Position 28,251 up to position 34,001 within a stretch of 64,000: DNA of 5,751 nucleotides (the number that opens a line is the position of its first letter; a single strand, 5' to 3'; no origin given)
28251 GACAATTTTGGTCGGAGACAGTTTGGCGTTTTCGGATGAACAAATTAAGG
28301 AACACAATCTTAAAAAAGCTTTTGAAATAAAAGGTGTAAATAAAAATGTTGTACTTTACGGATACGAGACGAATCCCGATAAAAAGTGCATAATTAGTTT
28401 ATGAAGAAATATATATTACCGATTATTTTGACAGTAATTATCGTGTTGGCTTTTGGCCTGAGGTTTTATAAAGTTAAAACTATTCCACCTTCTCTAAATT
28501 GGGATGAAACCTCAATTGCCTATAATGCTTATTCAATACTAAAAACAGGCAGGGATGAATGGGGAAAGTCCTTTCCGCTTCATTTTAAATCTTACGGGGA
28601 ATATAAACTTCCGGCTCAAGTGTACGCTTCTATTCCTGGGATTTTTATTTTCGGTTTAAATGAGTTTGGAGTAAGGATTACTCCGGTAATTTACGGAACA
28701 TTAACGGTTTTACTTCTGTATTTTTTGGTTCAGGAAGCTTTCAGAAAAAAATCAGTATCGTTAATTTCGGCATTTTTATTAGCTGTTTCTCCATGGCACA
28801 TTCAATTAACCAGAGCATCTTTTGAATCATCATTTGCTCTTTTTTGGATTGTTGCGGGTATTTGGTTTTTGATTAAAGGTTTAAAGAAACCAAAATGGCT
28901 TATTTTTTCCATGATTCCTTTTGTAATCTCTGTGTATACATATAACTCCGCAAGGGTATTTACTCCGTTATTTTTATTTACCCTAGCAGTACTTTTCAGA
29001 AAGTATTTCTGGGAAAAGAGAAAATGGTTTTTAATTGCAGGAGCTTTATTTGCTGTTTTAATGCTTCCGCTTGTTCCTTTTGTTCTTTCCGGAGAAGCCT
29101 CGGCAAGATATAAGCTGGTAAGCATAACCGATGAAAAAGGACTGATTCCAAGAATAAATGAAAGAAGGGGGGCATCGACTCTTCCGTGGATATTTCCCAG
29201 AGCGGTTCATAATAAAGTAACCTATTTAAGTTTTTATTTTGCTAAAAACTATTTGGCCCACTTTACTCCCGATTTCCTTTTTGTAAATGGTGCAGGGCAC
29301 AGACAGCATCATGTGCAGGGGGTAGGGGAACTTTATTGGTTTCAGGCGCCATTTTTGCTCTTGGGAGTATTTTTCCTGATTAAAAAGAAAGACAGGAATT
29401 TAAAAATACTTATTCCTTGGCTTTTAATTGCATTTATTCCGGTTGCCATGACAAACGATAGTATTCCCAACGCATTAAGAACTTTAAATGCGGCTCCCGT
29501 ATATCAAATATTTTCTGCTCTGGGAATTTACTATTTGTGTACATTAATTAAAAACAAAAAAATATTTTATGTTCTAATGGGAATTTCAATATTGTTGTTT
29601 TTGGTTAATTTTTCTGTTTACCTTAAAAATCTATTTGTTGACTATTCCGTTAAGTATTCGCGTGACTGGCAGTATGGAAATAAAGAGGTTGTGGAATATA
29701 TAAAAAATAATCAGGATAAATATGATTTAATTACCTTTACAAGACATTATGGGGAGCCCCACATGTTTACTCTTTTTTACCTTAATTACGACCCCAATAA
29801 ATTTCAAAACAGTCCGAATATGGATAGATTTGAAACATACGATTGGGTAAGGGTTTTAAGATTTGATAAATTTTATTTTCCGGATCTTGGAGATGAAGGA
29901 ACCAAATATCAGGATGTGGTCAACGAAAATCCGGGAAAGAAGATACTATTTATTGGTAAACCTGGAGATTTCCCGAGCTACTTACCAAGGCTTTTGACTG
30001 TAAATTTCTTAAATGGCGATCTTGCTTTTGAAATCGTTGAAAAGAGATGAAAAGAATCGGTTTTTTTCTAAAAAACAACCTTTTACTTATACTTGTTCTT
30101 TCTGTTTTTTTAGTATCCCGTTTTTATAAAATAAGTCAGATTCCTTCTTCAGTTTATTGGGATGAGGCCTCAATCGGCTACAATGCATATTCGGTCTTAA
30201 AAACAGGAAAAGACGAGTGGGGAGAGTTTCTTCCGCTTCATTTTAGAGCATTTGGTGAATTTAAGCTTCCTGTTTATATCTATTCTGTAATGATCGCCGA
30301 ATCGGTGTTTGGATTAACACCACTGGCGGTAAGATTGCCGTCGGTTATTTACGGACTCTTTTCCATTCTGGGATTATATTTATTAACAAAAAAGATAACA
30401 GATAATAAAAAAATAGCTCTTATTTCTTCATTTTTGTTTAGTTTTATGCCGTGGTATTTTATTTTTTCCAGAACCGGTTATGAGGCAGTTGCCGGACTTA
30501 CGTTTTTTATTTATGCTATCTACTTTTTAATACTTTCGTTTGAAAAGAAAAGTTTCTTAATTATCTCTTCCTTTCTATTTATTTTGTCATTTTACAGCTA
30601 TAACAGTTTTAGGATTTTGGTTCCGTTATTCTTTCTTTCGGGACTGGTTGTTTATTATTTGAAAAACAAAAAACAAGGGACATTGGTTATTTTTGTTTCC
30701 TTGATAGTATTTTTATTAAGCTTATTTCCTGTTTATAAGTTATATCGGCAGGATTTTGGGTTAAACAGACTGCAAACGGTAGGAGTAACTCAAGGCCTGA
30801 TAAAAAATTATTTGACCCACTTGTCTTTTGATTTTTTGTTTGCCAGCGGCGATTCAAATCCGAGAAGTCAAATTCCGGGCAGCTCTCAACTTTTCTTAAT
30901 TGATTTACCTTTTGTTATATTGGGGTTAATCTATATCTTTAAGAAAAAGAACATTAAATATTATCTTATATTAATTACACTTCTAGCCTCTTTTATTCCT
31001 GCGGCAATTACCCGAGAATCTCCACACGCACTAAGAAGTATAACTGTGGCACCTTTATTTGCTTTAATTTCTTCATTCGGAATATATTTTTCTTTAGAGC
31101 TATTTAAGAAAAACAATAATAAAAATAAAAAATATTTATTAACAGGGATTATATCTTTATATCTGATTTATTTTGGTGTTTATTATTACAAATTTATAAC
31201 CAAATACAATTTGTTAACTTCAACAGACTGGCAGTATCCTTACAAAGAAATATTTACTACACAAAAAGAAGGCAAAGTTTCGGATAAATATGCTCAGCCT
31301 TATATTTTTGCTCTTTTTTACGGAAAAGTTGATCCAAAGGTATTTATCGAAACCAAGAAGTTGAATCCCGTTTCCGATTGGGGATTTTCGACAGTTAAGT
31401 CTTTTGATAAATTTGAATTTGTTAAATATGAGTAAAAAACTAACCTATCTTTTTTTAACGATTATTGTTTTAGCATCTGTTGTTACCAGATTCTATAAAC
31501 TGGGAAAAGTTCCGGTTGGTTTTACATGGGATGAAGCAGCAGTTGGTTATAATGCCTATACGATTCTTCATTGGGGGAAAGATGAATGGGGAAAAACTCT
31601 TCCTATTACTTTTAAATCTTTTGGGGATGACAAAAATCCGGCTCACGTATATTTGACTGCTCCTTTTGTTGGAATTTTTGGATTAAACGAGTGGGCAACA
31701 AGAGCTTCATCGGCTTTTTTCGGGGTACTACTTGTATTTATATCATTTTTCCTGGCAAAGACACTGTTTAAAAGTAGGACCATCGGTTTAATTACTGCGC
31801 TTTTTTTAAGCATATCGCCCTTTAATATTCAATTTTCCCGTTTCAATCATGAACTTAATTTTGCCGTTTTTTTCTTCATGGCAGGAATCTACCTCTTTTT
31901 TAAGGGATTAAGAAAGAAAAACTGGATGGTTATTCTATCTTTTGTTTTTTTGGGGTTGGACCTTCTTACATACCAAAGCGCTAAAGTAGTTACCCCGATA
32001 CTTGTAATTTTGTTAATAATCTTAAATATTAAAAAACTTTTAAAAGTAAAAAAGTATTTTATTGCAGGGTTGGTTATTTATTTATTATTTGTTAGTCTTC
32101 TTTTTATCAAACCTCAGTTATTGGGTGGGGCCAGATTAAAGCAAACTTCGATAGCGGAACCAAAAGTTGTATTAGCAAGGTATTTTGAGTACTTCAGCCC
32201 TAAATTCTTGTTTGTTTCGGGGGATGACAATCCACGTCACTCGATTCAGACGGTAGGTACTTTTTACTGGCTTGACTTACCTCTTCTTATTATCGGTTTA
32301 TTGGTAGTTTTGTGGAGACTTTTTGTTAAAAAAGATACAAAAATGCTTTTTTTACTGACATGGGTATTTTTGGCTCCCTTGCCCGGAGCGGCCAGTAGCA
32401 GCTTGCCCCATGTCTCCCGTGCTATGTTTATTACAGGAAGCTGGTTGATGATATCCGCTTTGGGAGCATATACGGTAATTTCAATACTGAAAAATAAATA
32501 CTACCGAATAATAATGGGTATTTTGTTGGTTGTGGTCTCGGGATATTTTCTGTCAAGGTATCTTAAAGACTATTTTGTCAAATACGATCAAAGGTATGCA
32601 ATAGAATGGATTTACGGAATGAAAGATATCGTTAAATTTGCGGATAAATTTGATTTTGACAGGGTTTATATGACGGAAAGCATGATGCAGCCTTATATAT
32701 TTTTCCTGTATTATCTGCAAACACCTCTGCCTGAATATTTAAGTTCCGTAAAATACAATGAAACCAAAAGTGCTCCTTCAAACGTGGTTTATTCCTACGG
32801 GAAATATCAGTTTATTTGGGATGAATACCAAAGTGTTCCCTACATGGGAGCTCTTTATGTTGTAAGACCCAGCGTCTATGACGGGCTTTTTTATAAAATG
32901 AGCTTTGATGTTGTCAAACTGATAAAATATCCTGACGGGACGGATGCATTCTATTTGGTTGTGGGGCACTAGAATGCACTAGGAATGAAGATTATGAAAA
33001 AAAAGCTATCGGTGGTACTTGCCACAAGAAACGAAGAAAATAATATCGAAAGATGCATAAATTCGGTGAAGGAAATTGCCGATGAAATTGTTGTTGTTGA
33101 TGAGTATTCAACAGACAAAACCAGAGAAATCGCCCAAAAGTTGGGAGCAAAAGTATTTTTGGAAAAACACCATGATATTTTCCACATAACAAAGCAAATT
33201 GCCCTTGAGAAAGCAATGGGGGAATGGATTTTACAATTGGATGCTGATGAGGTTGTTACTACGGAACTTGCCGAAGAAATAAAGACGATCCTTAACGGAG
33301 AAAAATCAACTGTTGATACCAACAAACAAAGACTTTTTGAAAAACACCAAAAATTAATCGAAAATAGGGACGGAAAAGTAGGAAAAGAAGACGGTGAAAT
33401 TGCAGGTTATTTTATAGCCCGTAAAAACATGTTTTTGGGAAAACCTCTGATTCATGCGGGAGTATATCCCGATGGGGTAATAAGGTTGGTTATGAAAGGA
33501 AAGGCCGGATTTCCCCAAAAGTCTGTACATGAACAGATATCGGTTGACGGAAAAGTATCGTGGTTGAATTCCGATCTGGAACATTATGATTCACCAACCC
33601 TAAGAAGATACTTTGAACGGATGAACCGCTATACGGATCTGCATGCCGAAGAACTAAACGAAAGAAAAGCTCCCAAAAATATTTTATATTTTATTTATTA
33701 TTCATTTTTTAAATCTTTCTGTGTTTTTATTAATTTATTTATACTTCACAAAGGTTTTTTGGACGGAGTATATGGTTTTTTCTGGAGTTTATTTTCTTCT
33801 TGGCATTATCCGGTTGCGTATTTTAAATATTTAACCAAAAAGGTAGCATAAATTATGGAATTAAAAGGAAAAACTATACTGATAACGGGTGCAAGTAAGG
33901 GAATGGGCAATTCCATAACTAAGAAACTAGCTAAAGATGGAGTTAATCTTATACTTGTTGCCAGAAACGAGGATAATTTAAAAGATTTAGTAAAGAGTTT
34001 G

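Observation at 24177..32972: Five tandem PMT/ArnT-like GT-C paralogs headed by a DPM1-like synthase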

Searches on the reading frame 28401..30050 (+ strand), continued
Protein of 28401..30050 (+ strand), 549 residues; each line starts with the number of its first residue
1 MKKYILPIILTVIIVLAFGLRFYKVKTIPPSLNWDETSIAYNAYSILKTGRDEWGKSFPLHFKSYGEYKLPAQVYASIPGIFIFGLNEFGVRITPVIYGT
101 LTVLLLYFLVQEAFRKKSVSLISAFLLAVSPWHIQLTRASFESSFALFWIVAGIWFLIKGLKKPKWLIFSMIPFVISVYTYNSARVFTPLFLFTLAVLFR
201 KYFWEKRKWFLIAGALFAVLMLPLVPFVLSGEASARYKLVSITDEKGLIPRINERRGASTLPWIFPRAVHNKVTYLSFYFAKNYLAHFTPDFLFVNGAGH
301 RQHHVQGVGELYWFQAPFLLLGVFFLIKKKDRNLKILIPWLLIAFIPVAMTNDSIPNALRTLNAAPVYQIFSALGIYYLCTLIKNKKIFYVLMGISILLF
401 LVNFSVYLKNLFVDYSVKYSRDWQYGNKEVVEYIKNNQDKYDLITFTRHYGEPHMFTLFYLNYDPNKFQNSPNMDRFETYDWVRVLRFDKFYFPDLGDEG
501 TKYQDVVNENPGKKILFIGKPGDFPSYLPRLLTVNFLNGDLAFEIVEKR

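Call 53: search_solved_structures(query=A3, max_evalue=1, show_alignments=4)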
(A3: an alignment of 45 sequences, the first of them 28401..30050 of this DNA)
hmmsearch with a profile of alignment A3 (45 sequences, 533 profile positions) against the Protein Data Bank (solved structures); distinct sequences matched with E-value up to 1: 1.
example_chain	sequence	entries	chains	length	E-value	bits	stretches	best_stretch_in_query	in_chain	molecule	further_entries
5ezm_A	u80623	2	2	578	0.023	16.8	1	68-230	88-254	4-amino-4-deoxy-L-arabinose transferase or related glycosyltransferases of PMT family | 4-amino-4-deoxy-L-arabinose (L-Ara4N) transferase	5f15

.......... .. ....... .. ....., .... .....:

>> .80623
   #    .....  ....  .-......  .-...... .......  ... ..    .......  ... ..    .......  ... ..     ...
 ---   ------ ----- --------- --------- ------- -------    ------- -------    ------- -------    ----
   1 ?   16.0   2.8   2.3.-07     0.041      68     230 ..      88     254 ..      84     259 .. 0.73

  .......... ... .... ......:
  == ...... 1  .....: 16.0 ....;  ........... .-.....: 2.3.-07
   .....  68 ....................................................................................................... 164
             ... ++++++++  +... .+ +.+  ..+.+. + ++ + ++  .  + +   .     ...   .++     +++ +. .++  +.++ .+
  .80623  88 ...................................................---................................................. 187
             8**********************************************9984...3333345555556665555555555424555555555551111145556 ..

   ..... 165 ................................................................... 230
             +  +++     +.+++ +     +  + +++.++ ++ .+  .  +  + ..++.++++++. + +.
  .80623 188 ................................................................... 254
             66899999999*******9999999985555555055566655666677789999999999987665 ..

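Call 74: search_solved_structures(query=L012:6950-8362:+, max_evalue=1, show_alignments=1)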
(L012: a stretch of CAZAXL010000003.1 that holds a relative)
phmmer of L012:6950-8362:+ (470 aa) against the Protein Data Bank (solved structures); distinct sequences matched with E-value up to 1: 4.
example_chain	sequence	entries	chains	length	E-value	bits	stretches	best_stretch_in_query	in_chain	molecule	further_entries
8vh7_A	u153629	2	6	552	0.2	13.8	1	7-86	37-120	Heparosan synthase B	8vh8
8viw_A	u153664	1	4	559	0.21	13.7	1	7-86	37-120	Heparosan synthase B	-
7pdo_A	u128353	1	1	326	0.29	13.3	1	3-109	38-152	Glucosyl-3-phosphoglycerate synthase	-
7p5l_A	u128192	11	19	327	0.29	13.2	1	3-109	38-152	Glucosyl-3-phosphoglycerate synthase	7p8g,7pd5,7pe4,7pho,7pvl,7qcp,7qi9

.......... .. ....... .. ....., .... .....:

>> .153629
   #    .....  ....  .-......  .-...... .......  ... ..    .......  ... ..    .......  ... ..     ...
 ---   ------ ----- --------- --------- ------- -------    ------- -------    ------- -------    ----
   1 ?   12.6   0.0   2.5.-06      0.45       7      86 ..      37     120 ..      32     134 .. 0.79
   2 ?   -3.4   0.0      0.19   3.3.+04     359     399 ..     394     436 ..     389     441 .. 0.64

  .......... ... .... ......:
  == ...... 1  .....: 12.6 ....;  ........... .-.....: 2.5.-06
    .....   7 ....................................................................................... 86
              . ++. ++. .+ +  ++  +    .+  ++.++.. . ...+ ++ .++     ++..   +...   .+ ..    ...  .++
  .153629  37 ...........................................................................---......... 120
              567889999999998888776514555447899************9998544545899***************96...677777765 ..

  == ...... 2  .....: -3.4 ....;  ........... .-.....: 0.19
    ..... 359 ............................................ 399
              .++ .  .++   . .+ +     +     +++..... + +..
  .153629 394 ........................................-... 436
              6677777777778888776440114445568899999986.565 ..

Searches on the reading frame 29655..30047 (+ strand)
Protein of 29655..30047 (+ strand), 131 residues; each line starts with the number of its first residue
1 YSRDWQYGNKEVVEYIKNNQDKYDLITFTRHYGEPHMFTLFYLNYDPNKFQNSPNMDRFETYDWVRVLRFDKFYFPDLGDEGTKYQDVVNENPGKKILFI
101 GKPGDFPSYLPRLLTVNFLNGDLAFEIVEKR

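Call 70: predict_structure(alignment_id=A4)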
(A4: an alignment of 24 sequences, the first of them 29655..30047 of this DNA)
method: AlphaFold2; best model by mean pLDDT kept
length: 131 residues; sequences in the alignment: 24
mean_pLDDT: 84.4   pTM: 0.81
mean pLDDT of the five models: 84.4, 83.7, 83.6, 83.6, 82.0
residues with pLDDT >= 90: 47; 70-90: 67; 50-70: 15; < 50: 2
segments of 3 or more residues with pLDDT < 50: none
pLDDT, mean of each block of 10 residues (from residue 1): 64 91 91 71 86 87 83 79 84 94 89 89 90 76
secondary structure, 60 per line:
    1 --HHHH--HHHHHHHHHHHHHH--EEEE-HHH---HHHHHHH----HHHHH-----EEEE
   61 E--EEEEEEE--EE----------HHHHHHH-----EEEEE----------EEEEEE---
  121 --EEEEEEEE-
elements in order: H3-6 H9-22 E25-28 H36-42 H47-51 E57-61 E64-70 H85-91 E97-101 E112-117 E123-130

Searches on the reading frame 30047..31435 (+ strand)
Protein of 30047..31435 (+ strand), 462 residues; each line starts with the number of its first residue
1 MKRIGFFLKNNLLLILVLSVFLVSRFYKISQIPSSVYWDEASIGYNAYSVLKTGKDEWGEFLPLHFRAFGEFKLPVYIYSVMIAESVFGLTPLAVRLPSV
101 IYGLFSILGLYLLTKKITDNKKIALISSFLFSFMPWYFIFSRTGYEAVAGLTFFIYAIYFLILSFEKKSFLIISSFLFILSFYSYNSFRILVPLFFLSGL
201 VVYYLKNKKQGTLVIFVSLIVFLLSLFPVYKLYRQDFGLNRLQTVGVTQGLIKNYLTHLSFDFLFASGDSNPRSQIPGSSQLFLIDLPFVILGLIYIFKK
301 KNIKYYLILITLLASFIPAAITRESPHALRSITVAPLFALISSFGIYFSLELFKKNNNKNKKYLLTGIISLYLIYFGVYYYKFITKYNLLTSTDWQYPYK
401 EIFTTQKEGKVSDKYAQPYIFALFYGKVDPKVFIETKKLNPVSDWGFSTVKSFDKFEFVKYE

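Call 5: search_protein_families(library=pfam, proteins=[window:30047-31435:+], max_evalue=0.01)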
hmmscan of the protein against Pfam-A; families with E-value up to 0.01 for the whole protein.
window:30047-31435:+ (462 aa): 1 family
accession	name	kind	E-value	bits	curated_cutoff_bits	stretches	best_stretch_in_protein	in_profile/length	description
PF13231.12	PMT_2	-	9e-09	36.2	26.1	1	75-223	4-155/160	Dolichyl-phosphate-mannose-protein mannosyltransferase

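Call 14: search_protein_families(library=ncbifam, proteins=[window:30047-31435:+], max_evalue=0.01)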
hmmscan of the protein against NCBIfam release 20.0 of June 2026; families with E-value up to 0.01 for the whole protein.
window:30047-31435:+ (462 aa): 2 families
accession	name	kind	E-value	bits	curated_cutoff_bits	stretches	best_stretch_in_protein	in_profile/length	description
NF047440.1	LA3751_2_3_fam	subfamily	9.5e-06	24.7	200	1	99-388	105-393/460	LA_3751/LA_3752 family putative glycosyltransferase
NF058602.1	PrMnsylTfPmt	equivalog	1.4e-05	24.1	800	1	81-165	107-191/530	protein O-mannosyltransferase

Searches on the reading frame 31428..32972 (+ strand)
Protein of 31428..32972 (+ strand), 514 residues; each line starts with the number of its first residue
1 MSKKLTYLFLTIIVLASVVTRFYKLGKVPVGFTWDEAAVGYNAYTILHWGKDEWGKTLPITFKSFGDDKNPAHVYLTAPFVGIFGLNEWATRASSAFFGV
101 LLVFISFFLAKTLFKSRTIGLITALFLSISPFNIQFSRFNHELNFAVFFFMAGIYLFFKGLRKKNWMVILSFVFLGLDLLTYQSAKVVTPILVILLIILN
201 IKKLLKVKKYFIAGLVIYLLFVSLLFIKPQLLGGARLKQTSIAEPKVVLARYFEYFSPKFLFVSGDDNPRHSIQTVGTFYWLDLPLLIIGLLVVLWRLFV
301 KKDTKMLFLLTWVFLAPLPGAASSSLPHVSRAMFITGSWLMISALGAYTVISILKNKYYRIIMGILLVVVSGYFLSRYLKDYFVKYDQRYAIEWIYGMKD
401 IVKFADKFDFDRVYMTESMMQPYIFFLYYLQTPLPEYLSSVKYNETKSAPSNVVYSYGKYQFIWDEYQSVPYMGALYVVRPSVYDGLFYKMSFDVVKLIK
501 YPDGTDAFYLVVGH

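Call 5: search_protein_families(library=pfam, proteins=[window:31428-32972:+], max_evalue=0.01)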
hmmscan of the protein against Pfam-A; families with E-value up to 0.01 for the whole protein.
window:31428-32972:+ (514 aa): 2 families
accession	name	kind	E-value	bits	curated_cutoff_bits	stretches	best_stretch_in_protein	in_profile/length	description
PF13231.12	PMT_2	-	2e-14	54.5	26.1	1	68-223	1-156/160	Dolichyl-phosphate-mannose-protein mannosyltransferase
PF02366.24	PMT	-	8.3e-10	39.1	22.7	1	13-220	3-227/245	Dolichyl-phosphate-mannose-protein mannosyltransferase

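Call 14: search_protein_families(library=ncbifam, proteins=[window:31428-32972:+], max_evalue=0.01)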
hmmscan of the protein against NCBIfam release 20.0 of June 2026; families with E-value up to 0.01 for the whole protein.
window:31428-32972:+ (514 aa): 1 family
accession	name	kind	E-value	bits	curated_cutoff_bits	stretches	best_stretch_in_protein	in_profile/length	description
TIGR03663.1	TIGR03663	subfamily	1.2e-12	47.6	126.25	1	10-205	4-187/435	flippase activity-associated protein Agl23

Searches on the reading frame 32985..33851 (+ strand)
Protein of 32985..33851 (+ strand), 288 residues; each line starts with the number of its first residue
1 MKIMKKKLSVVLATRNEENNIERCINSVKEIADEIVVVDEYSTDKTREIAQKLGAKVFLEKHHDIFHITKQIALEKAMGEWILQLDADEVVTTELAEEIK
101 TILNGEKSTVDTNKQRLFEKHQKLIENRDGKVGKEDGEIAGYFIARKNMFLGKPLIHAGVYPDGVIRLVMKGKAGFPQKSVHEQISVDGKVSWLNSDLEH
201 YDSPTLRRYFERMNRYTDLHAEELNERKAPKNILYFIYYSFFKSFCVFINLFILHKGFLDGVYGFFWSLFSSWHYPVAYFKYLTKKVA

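Call 5: search_protein_families(library=pfam, proteins=[window:32985-33851:+], max_evalue=0.01)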
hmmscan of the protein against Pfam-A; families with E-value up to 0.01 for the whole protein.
window:32985-33851:+ (288 aa): 2 families
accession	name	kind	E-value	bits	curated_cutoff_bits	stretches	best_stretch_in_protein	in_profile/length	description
PF00535.33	Glycos_transf_2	-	3.5e-19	69.8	23.3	1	9-99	1-99/168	Glycosyl transferase family 2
PF13704.12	Glyco_tranf_2_4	-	2e-08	35.1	27.5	1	15-97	1-90/98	Glycosyl transferase family 2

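Call 14: search_protein_families(library=ncbifam, proteins=[window:32985-33851:+], max_evalue=0.01)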
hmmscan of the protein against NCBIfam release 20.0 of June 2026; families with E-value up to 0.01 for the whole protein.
window:32985-33851:+ (288 aa): 16 families
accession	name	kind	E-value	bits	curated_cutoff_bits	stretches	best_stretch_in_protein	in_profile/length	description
TIGR04195.1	S_glycosyl_SunS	equivalog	6.2e-13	48.4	350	1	12-100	63-152/421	SunS family peptide S-glycosyltransferase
TIGR04283.1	glyco_like_mftF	equivalog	7.7e-12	45.3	182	1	8-111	1-105/221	TIGR04283 family arsenosugar biosynthesis glycosyltransferase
NF010496.0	PRK13915.1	equivalog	1.6e-10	40.6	262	1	4-61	29-92/307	glucosyl-3-phosphoglycerate synthase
TIGR04182.1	glyco_TIGR04182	equivalog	5e-09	36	325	1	9-110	3-105/293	S-layer glycoprotein N-glycosyltransferase AglJ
NF007482.0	PRK10073.1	equivalog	2.9e-08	33.1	423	1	3-122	3-130/334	glycosyltransferase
NF047683.1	TeichurnBiosyTuaG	equivalog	2.1e-07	30.9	400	1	1-97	1-105/252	teichuronic acid biosynthesis protein TuaG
NF041391.1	DPhHxTase_Halo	equivalog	1e-06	27.9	375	1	13-110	2-100/213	dolichyl-phosphate hexose transferase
NF050050.1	ProtGlycPglI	equivalog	2.7e-06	27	500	1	6-140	2-143/306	GalNAc(5)-diNAcBac-PP-undecaprenol beta-1,3-glucosyltransferase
NF041875.1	EPS_EpsD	equivalog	1.2e-05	24.9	370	1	8-108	1-109/325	exopolysaccharide biosynthesis glycosyltransferase EpsD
NF058614.1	PPMAGASynPpgS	equivalog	0.00012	21.6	370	1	10-58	4-52/226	polyprenyl-phospho-N-acetylgalactosaminyl synthase PpgS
NF038302.1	EPS_HpsE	equivalog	0.00054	19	300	1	8-93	3-101/307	hormogonium polysaccharide biosynthesis glycosyltransferase HpsE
TIGR03937.1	PgaC_IcaA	equivalog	0.00064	18.8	422.3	1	6-94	45-141/407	poly-beta-1,6-N-acetyl-D-glucosamine synthase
NF045692.1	OglycostaseCruG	equivalog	0.00085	18.4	600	1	7-54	42-92/386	2'-O-glycosyltransferase CruG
TIGR03469.1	HpnB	hypoth_equivalog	0.0011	18.1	379.25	1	7-60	45-102/386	hopene-associated glycosyltransferase HpnB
TIGR03965.1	mycofact_glyco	equivalog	0.0032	16.4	280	1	6-52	74-125/467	mycofactocin biosynthesis glycosyltransferase MftF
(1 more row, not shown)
